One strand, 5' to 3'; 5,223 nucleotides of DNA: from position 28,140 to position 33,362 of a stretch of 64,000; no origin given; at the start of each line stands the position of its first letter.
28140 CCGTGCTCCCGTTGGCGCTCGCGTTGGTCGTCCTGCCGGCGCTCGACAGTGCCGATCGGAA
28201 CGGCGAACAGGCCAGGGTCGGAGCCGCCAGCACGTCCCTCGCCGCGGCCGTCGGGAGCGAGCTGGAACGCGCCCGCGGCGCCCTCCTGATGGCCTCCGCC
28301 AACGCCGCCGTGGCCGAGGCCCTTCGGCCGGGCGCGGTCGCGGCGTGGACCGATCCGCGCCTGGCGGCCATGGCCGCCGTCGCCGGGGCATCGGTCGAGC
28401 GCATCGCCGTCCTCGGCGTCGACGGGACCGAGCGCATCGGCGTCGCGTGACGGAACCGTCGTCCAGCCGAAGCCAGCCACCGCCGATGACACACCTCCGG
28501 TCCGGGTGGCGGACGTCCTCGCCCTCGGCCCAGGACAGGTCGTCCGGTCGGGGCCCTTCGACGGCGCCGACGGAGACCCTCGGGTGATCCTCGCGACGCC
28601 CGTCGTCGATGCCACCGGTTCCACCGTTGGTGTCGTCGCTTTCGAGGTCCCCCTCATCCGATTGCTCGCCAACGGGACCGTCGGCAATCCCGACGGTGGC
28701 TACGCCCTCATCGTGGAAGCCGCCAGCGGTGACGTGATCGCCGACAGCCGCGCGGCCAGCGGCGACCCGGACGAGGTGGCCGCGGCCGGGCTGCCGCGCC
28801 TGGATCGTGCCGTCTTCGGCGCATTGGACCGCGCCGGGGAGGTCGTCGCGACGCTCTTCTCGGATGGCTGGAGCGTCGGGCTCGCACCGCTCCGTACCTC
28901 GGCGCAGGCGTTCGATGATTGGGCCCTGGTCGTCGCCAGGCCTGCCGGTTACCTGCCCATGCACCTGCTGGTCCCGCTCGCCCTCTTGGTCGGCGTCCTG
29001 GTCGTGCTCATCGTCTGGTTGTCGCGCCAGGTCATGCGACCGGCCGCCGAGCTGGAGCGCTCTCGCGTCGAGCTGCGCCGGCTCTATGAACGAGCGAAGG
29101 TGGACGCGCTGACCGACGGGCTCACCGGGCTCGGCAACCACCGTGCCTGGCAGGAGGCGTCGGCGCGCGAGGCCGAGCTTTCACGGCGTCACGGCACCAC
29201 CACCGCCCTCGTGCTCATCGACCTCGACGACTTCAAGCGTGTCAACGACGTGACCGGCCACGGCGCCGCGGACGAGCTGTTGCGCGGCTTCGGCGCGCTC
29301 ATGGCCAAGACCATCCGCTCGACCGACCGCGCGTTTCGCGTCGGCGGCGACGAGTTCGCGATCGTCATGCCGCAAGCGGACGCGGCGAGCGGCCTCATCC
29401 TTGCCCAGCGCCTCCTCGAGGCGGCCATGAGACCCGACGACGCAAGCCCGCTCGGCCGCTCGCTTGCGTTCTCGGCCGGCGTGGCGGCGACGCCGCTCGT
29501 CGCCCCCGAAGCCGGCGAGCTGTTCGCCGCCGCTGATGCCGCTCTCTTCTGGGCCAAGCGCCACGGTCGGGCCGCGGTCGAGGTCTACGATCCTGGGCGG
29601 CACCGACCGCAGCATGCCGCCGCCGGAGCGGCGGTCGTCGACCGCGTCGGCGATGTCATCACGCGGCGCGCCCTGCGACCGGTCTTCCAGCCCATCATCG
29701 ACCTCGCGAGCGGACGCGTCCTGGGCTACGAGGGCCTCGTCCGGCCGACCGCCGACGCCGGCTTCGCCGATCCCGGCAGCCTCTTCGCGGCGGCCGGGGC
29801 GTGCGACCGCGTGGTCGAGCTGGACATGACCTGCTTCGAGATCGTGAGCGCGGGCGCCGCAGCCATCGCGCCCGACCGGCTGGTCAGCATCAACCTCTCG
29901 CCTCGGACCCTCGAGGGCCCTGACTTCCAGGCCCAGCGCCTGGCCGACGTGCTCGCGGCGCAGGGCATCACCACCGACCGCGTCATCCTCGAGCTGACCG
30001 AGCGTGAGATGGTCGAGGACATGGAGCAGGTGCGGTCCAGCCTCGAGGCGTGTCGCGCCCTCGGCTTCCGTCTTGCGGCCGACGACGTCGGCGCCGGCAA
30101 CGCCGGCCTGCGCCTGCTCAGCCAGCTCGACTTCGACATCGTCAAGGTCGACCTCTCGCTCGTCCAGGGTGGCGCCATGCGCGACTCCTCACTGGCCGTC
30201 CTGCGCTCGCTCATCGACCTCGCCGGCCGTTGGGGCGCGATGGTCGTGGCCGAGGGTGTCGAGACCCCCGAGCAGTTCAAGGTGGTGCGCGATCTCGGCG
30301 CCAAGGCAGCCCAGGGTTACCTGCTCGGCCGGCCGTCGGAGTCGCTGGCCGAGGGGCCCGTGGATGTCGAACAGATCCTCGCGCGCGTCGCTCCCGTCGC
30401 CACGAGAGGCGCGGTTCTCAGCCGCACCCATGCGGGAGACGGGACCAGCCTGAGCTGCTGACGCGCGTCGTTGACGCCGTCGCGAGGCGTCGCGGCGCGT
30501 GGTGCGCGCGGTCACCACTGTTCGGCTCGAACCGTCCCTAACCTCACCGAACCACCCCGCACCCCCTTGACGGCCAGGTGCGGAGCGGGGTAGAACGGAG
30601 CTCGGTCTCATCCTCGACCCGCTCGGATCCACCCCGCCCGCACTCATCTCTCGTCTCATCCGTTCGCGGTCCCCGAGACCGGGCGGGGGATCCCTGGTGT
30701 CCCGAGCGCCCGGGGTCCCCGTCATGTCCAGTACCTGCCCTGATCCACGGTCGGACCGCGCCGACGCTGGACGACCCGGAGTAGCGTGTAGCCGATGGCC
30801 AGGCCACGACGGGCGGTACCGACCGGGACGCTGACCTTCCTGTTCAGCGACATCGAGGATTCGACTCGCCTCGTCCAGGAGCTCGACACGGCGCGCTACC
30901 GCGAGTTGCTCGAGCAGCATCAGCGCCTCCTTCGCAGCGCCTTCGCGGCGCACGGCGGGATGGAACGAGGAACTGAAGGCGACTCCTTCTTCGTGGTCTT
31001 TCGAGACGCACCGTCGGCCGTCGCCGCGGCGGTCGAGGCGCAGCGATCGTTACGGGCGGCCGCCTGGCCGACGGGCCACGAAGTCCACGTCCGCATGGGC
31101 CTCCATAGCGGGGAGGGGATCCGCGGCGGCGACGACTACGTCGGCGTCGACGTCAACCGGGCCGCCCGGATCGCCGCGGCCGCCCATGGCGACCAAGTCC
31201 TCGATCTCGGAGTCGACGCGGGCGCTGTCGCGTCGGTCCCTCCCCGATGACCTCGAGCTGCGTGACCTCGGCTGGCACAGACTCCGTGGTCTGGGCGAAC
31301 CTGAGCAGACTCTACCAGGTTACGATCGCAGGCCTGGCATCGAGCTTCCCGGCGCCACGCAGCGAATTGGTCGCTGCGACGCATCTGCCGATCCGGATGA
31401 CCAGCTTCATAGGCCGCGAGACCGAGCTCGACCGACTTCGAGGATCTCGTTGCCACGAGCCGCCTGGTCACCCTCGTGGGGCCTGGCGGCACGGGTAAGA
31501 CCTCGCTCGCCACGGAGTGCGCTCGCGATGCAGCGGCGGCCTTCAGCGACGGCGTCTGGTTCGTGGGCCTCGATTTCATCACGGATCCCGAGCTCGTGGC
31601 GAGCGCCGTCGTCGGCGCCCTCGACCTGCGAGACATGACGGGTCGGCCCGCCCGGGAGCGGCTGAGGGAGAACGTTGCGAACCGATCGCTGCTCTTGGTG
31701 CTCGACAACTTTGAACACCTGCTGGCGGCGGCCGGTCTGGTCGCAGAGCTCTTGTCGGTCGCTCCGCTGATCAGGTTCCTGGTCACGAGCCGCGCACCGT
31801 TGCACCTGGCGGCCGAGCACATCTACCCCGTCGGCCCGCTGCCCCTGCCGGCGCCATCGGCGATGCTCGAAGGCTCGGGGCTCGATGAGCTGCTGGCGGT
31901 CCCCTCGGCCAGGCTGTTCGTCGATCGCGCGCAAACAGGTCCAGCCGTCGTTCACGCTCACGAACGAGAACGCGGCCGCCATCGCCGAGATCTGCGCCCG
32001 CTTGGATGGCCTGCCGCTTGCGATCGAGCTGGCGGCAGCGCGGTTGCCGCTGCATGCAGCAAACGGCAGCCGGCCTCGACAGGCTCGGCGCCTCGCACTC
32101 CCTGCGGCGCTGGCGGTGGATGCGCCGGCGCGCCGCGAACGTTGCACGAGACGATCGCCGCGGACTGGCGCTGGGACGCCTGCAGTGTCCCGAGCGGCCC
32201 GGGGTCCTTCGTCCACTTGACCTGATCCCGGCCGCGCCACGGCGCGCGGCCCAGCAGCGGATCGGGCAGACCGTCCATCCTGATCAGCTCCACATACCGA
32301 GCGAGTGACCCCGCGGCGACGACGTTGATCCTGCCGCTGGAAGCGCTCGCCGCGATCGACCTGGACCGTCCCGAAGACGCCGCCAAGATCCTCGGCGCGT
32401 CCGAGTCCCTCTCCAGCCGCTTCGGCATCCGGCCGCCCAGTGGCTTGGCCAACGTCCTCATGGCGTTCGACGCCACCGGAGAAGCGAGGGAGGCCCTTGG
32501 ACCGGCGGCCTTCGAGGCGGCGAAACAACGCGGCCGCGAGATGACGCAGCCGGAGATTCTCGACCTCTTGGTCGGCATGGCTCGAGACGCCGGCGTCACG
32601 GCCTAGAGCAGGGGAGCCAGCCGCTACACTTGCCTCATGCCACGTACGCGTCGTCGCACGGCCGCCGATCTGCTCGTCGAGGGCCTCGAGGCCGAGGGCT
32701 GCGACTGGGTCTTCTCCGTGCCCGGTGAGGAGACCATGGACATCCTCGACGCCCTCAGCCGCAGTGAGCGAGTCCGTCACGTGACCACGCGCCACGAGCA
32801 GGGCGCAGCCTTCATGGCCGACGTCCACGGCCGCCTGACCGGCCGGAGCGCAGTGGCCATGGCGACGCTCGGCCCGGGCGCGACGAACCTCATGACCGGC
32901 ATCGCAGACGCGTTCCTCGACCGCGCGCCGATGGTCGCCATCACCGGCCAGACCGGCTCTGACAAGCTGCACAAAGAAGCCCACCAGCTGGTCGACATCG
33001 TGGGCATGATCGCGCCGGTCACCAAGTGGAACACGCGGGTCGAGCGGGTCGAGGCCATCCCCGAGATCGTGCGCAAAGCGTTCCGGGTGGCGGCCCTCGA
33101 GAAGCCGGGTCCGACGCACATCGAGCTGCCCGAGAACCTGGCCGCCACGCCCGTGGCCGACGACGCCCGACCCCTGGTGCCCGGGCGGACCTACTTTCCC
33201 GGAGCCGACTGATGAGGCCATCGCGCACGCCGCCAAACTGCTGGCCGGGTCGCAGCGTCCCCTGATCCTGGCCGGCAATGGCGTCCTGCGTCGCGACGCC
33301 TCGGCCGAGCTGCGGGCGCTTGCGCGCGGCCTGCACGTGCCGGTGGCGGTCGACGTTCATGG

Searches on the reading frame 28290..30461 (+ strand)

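Call 73: search_protein_families(library=pfam, proteins=[window:28290-30461:+], max_evalue=0.0001)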
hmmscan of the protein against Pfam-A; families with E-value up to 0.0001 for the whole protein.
window:28290-30461:+ (723 aa): 3 families
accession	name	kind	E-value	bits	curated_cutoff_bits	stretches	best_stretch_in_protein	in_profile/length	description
PF00563.25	EAL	-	8.5e-50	169.8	31.3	1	457-682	8-236/236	EAL domain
PF00990.26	GGDEF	-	1.7e-32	112.9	23.8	1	273-427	1-159/161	Diguanylate cyclase, GGDEF domain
PF02743.24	dCache_1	-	6e-05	23.1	45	1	84-153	114-183/240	Cache domain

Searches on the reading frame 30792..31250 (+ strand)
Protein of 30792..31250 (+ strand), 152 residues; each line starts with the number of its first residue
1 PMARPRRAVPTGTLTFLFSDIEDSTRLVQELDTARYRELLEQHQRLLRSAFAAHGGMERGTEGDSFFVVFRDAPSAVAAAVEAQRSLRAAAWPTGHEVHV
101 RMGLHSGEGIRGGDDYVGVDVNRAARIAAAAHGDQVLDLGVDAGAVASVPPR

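Call 73: search_protein_families(library=pfam, proteins=[window:30792-31250:+], max_evalue=0.0001)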
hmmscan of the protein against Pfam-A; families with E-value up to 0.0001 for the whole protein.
window:30792-31250:+ (152 aa): 1 family
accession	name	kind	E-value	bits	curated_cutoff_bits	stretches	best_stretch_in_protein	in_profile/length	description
PF00211.25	Guanylate_cyc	-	2.4e-10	40.8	21.9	1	10-136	5-145/183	Adenylate and Guanylate cyclase catalytic domain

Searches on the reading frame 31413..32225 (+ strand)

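Call 73: search_protein_families(library=pfam, proteins=[window:31413-32225:+], max_evalue=0.0001)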
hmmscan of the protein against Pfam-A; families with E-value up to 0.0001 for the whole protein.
window:31413-32225:+ (270 aa): 2 families
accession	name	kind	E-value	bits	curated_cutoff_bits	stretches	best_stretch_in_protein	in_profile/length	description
PF13401.12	AAA_22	-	2.1e-06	28.5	27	1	16-115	5-106/130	AAA domain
PF13191.12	AAA_16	-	1.9e-05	25.7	32.6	0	16-89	24-103/167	AAA ATPase domain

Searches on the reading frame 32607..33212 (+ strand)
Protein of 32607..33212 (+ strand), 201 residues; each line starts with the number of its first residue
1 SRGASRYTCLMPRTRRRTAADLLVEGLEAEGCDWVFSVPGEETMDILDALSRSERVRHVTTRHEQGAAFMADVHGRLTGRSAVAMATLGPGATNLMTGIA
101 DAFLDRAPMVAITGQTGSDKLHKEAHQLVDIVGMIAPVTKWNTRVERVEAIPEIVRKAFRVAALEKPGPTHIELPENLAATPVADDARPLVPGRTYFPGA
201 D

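Call 73: search_protein_families(library=pfam, proteins=[window:32607-33212:+], max_evalue=0.0001)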
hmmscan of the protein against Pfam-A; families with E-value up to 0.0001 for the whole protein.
window:32607-33212:+ (201 aa): 1 family
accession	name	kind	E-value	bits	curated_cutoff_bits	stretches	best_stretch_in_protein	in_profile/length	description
PF02776.23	TPP_enzyme_N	-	9.8e-38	129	26.8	1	18-134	2-119/119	Thiamine pyrophosphate enzyme, N-terminal TPP binding domain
